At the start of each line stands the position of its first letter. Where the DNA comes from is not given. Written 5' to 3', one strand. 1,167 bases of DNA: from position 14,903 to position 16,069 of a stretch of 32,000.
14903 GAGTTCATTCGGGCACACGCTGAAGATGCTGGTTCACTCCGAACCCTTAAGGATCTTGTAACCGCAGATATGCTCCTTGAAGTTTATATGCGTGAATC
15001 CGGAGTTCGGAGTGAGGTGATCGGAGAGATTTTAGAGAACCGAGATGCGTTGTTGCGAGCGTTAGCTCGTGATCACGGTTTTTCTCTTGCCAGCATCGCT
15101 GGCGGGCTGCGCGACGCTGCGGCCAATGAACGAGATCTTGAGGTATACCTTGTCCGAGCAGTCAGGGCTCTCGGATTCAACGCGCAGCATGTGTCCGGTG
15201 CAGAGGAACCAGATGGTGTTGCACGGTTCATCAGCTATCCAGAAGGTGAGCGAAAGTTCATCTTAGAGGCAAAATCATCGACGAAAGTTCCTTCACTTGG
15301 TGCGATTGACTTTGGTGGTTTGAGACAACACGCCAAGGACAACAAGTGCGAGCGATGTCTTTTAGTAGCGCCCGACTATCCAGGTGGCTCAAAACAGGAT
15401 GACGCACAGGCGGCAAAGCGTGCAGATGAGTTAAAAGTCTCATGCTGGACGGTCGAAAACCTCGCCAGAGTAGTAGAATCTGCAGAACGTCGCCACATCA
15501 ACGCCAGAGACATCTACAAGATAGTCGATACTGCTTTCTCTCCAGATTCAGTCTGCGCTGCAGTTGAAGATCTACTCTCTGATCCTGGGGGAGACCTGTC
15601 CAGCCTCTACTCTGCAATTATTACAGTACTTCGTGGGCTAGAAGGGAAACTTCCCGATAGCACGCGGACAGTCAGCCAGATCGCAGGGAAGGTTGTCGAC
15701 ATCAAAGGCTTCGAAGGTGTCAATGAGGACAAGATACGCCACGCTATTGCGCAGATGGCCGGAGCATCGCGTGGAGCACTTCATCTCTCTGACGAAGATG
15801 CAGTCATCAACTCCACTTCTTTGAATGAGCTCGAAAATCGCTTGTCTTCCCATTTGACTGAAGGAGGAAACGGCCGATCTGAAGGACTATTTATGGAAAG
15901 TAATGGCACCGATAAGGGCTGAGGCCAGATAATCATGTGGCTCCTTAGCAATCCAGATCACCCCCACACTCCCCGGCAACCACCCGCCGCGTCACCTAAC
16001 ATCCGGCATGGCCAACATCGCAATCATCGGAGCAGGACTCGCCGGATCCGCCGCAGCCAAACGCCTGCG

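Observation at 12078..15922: Two-gene methyltransferase plus GHKL-ATPase/PD-(D/E)xK-nuclease module: candidate uncharacterised MORC/MutL-like restriction or defence system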

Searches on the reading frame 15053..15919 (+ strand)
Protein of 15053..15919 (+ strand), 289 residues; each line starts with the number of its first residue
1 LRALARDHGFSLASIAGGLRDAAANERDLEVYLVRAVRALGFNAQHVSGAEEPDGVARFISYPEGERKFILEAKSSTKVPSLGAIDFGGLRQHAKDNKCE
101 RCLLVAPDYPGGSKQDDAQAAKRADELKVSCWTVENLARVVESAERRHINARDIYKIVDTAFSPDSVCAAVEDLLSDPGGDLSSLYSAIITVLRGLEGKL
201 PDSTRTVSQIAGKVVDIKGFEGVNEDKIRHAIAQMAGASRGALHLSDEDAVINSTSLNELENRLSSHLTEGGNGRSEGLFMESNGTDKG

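Call 41: search_protein_families(library=pfam, alignment_id=A4, max_evalue=10)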
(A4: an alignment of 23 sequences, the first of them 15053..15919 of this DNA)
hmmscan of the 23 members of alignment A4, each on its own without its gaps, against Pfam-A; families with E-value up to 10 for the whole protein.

A. member 1, window:15053-15919:+ (289 aa): 2 families
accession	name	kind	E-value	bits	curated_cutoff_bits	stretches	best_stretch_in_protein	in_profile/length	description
PF22722.2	NA-iREase1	-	0.033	14.6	27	1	32-137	4-104/106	NACHT-associated inactive Restriction Endonuclease 1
PF09254.17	FokI_cleav_dom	-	0.072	13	25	1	22-81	32-87/188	FokI, cleavage domain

B. families by the number of members that match (of 23 scanned): 21 families
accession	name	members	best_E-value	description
PF22722.2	NA-iREase1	14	0.00056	NACHT-associated inactive Restriction Endonuclease 1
PF09254.17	FokI_cleav_dom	6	0.0095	FokI, cleavage domain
PF13565.12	HTH_32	4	0.006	Homeodomain-like domain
PF09821.14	AAA_assoc_C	3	0.059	C-terminal AAA-associated domain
PF18632.6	DUF5630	2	0.12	Family of unknown function (DUF5630)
PF04471.18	Mrr_cat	1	0.00039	Restriction endonuclease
PF20024.5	DUF6432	1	0.026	Family of unknown function (DUF6432)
PF15456.11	Uds1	1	0.029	Up-regulated During Septation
PF00122.25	E1-E2_ATPase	1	0.03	E1-E2 ATPase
PF13305.11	TetR_C_33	1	0.044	Tetracyclin repressor-like, C-terminal domain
PF24516.1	ARM_KNTC1_2nd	1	0.053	KNTC1 second ARM-repeats domain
PF17660.6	BTRD1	1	0.059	Polyglycine hydrolase-like, structural repeat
PF10041.14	DUF2277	1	0.059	Uncharacterized conserved protein (DUF2277)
PF18165.6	pP_pnuc_1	1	0.086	Predicted pPIWI-associating nuclease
PF15742.10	DUF4686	1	0.088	Domain of unknown function (DUF4686)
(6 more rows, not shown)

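Call 42: search_solved_structures(query=A4, max_evalue=10, show_alignments=3)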
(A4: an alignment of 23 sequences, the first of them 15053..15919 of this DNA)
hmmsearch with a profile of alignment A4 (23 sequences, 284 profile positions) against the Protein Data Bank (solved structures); distinct sequences matched with E-value up to 10: 6.
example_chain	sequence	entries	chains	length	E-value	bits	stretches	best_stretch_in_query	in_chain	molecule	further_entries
4oyd_B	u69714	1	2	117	0.21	14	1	187-273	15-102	Computationally designed Inhibitor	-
8eja_B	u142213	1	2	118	0.23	13.9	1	183-275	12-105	aBAK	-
9clb_B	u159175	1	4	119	0.24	13.8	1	183-275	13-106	aBAK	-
2l7n_A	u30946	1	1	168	0.34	13.3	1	196-261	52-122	Talin-1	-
1ykh_B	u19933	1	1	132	0.65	12.4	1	162-226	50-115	RNA polymerase II holoenzyme component SRB7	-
4zuz_A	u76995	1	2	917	8.3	8.8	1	99-237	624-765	SidC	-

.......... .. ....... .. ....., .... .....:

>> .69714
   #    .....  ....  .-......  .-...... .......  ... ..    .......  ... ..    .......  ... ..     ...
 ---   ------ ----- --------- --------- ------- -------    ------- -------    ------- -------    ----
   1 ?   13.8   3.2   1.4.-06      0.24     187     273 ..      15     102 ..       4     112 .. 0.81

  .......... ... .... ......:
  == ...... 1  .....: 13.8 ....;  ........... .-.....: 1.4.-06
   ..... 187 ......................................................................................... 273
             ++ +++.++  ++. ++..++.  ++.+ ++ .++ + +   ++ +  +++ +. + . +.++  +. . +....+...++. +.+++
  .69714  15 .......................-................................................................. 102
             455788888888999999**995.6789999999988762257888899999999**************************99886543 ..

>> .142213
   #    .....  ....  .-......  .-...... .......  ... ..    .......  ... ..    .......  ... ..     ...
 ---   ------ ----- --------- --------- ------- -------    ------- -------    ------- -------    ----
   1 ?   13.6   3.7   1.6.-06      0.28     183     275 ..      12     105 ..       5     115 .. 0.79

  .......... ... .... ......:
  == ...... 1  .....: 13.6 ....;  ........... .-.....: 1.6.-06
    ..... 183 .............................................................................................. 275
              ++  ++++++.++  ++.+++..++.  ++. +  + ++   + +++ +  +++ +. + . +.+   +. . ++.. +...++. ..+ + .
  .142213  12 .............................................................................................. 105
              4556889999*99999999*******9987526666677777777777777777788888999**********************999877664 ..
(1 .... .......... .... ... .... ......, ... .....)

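Call 46: predict_structure(alignment_id=A4)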
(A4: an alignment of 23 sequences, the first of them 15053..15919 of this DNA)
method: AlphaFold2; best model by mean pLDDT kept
length: 289 residues; sequences in the alignment: 23
mean_pLDDT: 83.5   pTM: 0.67
mean pLDDT of the five models: 83.5, 82.7, 81.8, 81.3, 79.1
residues with pLDDT >= 90: 145; 70-90: 108; 50-70: 9; < 50: 27
segments of 3 or more residues with pLDDT < 50: 1-8, 271-289
pLDDT, mean of each block of 10 residues (from residue 1): 45 91 90 93 85 90 87 81 83 93 92 80 93 96 84 94 94 76 87 89 90 90 86 88 91 92 79 39 37
secondary structure, 60 per line:
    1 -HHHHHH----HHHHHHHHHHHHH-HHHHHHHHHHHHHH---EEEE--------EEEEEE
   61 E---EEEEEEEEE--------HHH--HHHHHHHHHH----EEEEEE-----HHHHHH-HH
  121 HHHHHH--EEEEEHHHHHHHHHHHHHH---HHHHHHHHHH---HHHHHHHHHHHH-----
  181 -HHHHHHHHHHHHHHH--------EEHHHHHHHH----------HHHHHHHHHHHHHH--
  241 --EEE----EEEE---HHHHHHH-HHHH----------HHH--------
elements in order: H2-7 H12-24 H26-39 E43-46 E55-61 E65-73 H87-96 E101-106 H112-117 H119-126 E129-133 H134-147 H151-160 H164-175 H182-196 H207-214 H225-238 E243-245 E250-253 H257-263 H265-268

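Call 49: fold_search(model_id=the predicted structure, library=pdb)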
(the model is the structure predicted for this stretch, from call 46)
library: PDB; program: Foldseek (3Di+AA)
matches with E <= 10: 558; with E <= 0.001: 5
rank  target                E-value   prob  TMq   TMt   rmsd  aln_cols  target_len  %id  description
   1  2fok_B                4.2e-06  1.00  0.40  0.22   3.8       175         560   14  STRUCTURE OF RESTRICTION ENDONUCLEASE FOKI (released 1998-06-17)
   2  2fok_A                4.2e-06  1.00  0.39  0.21   4.0       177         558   15  STRUCTURE OF RESTRICTION ENDONUCLEASE FOKI (released 1998-06-17)
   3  1fok_A                7.1e-06  1.00  0.39  0.21   4.0       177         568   15  STRUCTURE OF RESTRICTION ENDONUCLEASE FOKI BOUND TO DNA (released 1997-12-03)
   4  3a4k_A                1.8e-05  1.00  0.43  0.42  21.0       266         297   16  Crystal structural analysis of HindIII restriction endonuclease in complex with cognate DNA and divalent cations at 2. (released 2009-10-20)
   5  2e52_B                6.8e-05  1.00  0.40  0.39  22.4       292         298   12  Crystal structural analysis of HindIII restriction endonuclease in complex with cognate DNA at 2.0 angstrom resolution (released 2007-12-18)
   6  7edb_A                6.5e-03  1.00  0.33  0.28  11.0       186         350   10  EcoT38I restriction endonuclease complexed with DNA (released 2022-03-16)
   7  7e8r                  7.7e-03  0.99  0.30  0.26  11.4       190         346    9  EcoT38I restriction endonuclease (released 2022-03-02)
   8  2v1u_A                2.8e-02  0.63  0.21  0.16  18.7       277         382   15  STRUCTURE OF THE AEROPYRUM PERNIX ORC1 PROTEIN IN COMPLEX WITH DNA (released 2007-09-18)
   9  7edb_B                2.9e-02  0.98  0.33  0.28  10.8       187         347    9  EcoT38I restriction endonuclease complexed with DNA (released 2022-03-16)
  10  7v3d_A                5.9e-02  0.12  0.13  0.10  17.7       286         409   12  Complex structure of serine hydroxymethyltransferase from Enterococcus faecium and its inhibitor (released 2022-07-06)
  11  5trc_A                6.6e-02  0.72  0.24  0.18   6.0       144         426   13  Crystal structure of phosphorylated AC3-AC5 domains of yeast acetyl-CoA carboxylase (released 2016-12-07)
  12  8zue_A                7.3e-02  0.38  0.22  0.14  12.3       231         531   12  cryo-electron microscopy (cryo-EM) structure of the Hachiman defense system from Escherichia coli (released 2025-03-26)
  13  7v3d_B                7.7e-02  0.11  0.13  0.10  17.5       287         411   11  Complex structure of serine hydroxymethyltransferase from Enterococcus faecium and its inhibitor (released 2022-07-06)
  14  8wt9_A                8.6e-02  0.14  0.16  0.15  18.6       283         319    9  Cryo-EM structure of the IS621 recombinase in complex with bridge RNA, donor DNA, and target DNA in the post-strand ex (released 2024-06-26)
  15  8s0e_8                9.1e-02  0.41  0.27  0.30  27.5       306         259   11  H. sapiens OCCM bound to double stranded DNA (released 2024-10-02)
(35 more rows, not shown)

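Call 59: search_protein_representatives(alignment_id=A4)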
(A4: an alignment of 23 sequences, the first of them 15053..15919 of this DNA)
Query: 23 sequences, 284 profile positions. Proteins with E-value up to 0.001 (for the whole library): 539; up to 1e-10: 258; up to 1e-30: 110. The best 150 are listed.
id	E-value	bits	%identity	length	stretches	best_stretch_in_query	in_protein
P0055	1.2e-121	421.7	-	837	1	1-281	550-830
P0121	5.1e-118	409.8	-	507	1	1-280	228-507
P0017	1.3e-117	408.5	-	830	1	1-281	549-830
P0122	1.5e-117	408.3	-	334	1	1-282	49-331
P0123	4.2e-117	406.8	-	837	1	1-281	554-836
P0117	5.3e-115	399.9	-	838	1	1-281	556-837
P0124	6.5e-115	399.6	-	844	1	1-281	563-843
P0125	1.7e-113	395.0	-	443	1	1-282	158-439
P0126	1.6e-111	388.5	-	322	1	1-282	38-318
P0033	3.3e-111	387.5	-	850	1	1-281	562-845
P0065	2.4e-110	384.7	-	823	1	1-281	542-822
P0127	1.6e-109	381.9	-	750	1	2-282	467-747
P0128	4.9e-109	380.4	-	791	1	1-280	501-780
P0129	6.6e-109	379.9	-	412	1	1-281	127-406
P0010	6.9e-109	379.9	-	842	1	1-282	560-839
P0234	9.0e-24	100.6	-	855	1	2-266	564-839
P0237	3.5e-22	95.4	-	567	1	1-261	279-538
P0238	5.0e-22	94.9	-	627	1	1-270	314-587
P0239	1.2e-21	93.6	-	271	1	14-266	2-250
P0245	4.2e-20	88.6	-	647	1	1-277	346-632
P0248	1.8e-19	86.5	-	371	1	1-268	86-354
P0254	1.4e-18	83.6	-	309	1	15-250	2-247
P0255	1.5e-18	83.5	-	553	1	1-272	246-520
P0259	3.0e-18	82.5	-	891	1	1-269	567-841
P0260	3.1e-18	82.4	-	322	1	2-269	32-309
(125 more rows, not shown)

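Call 60: search_protein_families(library=pfam, proteins=[P0237, P0238, P0245, P0255, P0248, P0260, P0254, P0239, P0234, P0259], max_evalue=0.01)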
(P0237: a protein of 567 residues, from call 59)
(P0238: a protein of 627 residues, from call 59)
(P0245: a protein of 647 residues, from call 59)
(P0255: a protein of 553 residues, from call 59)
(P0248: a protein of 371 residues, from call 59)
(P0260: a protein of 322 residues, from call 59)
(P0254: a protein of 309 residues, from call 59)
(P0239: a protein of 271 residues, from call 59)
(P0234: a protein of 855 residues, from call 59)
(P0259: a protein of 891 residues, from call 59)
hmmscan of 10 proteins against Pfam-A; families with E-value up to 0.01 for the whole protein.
P0237 (567 aa): 0 families

P0238 (627 aa): 0 families

P0245 (647 aa): 0 families

P0255 (553 aa): 1 family
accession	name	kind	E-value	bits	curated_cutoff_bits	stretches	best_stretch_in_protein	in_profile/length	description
PF04471.18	Mrr_cat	-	0.0039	17.7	21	1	270-392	5-114/115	Restriction endonuclease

P0248 (371 aa): 0 families

P0260 (322 aa): 0 families

P0254 (309 aa): 0 families

P0239 (271 aa): 2 families
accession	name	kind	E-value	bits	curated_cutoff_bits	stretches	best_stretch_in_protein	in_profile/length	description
PF09254.17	FokI_cleav_dom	-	0.0053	16.7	25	1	18-65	40-81/188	FokI, cleavage domain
PF09518.16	RE_HindIII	-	0.0053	16.5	25.3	1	86-159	128-202/285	HindIII restriction endonuclease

P0234 (855 aa): 1 family
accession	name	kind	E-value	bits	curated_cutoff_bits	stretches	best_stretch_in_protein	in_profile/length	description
PF13589.12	HATPase_c_3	-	5.2e-15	56.1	25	1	60-171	3-106/137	Histidine kinase-, DNA gyrase B-, and HSP90-like ATPase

P0259 (891 aa): 2 families
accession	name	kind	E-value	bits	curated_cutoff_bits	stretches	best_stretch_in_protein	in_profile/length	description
PF13589.12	HATPase_c_3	-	2e-16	60.7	25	1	45-163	2-117/137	Histidine kinase-, DNA gyrase B-, and HSP90-like ATPase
PF14419.11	SPOUT_MTase_2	-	0.001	18.9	28.4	0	608-696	35-120/173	AF2226-like SPOUT RNA Methylase fused to THUMP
